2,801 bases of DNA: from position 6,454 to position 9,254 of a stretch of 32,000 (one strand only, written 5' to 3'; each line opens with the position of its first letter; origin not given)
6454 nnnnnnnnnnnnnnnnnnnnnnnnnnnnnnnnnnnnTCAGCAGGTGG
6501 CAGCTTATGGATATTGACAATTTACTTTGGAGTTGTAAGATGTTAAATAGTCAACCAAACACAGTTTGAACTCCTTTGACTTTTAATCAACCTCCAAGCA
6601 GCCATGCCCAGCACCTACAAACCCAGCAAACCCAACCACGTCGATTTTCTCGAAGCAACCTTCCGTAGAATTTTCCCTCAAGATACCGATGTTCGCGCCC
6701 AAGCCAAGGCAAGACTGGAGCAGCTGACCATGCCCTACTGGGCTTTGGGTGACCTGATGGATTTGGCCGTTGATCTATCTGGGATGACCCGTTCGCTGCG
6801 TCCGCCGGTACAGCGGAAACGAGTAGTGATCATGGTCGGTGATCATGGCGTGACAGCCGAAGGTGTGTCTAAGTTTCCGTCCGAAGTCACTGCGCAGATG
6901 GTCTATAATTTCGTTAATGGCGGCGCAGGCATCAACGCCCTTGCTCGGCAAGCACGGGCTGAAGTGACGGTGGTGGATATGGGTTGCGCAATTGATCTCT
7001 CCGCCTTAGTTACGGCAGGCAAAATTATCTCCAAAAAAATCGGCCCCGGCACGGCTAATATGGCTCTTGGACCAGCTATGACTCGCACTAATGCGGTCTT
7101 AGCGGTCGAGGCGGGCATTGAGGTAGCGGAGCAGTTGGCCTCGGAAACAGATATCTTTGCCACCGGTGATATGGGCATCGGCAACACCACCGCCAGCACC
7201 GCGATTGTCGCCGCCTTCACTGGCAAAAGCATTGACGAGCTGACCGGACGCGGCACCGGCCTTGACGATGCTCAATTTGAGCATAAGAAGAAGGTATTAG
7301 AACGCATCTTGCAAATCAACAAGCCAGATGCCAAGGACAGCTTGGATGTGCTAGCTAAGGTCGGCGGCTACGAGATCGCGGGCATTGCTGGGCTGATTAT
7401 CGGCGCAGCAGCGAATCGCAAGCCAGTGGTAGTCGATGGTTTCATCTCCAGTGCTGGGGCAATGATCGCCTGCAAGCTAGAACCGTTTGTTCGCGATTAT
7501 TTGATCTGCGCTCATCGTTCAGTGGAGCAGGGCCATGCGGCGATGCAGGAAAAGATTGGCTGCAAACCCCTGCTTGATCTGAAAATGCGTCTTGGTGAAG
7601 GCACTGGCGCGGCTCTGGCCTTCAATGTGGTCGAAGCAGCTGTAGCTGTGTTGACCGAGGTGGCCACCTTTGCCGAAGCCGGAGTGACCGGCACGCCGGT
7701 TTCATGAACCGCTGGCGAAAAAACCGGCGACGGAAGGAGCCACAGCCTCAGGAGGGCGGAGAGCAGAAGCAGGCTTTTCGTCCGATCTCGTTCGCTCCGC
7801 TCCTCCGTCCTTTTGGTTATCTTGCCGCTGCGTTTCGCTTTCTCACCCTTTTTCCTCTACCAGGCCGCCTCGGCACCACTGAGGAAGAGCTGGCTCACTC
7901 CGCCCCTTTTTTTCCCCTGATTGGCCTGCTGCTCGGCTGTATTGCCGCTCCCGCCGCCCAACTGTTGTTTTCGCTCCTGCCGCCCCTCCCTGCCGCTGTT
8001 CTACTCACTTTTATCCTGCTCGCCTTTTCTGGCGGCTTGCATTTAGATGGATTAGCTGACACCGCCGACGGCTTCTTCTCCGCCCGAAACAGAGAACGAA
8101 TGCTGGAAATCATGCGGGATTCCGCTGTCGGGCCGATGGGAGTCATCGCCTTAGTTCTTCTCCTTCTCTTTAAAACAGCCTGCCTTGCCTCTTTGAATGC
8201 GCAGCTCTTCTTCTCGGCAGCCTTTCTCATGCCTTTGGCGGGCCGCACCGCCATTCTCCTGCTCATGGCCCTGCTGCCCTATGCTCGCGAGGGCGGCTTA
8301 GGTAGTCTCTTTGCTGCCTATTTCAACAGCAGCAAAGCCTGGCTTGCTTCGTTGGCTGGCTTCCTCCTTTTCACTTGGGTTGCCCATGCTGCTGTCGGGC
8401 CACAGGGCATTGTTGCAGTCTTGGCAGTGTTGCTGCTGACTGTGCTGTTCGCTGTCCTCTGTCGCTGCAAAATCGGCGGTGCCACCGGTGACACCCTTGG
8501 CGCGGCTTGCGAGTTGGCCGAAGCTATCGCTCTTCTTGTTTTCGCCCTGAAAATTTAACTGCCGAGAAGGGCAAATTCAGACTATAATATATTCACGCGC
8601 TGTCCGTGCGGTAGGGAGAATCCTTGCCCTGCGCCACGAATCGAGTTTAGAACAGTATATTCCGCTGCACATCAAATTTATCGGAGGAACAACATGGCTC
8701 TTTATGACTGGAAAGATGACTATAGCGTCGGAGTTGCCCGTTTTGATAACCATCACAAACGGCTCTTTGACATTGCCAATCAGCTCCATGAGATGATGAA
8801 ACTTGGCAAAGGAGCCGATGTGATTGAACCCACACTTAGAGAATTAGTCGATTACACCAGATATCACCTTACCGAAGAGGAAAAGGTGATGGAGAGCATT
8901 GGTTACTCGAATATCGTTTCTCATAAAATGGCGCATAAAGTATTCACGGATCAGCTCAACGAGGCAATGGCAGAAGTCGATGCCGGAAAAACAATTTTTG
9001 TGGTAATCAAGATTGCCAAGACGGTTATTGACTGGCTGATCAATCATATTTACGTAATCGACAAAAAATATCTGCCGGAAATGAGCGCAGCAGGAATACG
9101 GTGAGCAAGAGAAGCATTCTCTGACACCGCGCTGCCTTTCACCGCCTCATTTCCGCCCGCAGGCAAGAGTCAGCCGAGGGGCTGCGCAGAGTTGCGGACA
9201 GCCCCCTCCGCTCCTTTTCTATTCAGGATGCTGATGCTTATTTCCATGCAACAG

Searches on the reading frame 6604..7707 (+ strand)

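Call 11: search_protein_families(library=pfam, proteins=[window:6604-7707:+], max_evalue=0.01)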
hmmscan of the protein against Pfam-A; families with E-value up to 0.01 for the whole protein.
window:6604-7707:+ (367 aa): 1 family
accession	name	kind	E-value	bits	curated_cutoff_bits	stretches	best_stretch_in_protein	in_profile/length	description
PF02277.22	DBI_PRT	-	4.8e-130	434.1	22.6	1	25-361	3-329/329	Phosphoribosyltransferase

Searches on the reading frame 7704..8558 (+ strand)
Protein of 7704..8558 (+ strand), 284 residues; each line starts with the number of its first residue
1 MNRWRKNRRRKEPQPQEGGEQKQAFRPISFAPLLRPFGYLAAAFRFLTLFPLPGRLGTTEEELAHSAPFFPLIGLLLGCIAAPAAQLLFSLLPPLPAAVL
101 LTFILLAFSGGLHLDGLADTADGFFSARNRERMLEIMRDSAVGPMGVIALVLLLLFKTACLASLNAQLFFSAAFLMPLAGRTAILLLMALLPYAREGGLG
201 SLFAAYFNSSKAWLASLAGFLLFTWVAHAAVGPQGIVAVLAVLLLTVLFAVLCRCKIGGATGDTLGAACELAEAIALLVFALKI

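Call 11: search_protein_families(library=pfam, proteins=[window:7704-8558:+], max_evalue=0.01)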
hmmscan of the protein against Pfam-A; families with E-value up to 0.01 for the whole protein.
window:7704-8558:+ (284 aa): 1 family
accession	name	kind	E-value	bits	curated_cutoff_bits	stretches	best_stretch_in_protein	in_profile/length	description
PF02654.20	CobS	-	6.3e-54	183.7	23.2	1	43-278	1-207/207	Cobalamin-5-phosphate synthase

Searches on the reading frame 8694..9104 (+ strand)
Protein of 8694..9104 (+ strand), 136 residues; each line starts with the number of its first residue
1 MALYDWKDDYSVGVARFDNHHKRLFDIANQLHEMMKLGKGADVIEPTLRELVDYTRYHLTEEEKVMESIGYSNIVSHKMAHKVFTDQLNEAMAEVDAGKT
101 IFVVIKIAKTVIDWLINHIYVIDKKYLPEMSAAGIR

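Call 11: search_protein_families(library=pfam, proteins=[window:8694-9104:+], max_evalue=0.01)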
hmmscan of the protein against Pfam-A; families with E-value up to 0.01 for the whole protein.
window:8694-9104:+ (136 aa): 2 families
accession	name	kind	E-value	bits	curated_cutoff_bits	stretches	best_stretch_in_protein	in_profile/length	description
PF01814.28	Hemerythrin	-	4.5e-16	59.9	25.3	1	13-129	2-126/127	Hemerythrin HHE cation binding domain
PF20766.2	DUF447_C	-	0.0019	18.7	24.8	1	51-78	11-38/53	Protein of unknown function (DUF447)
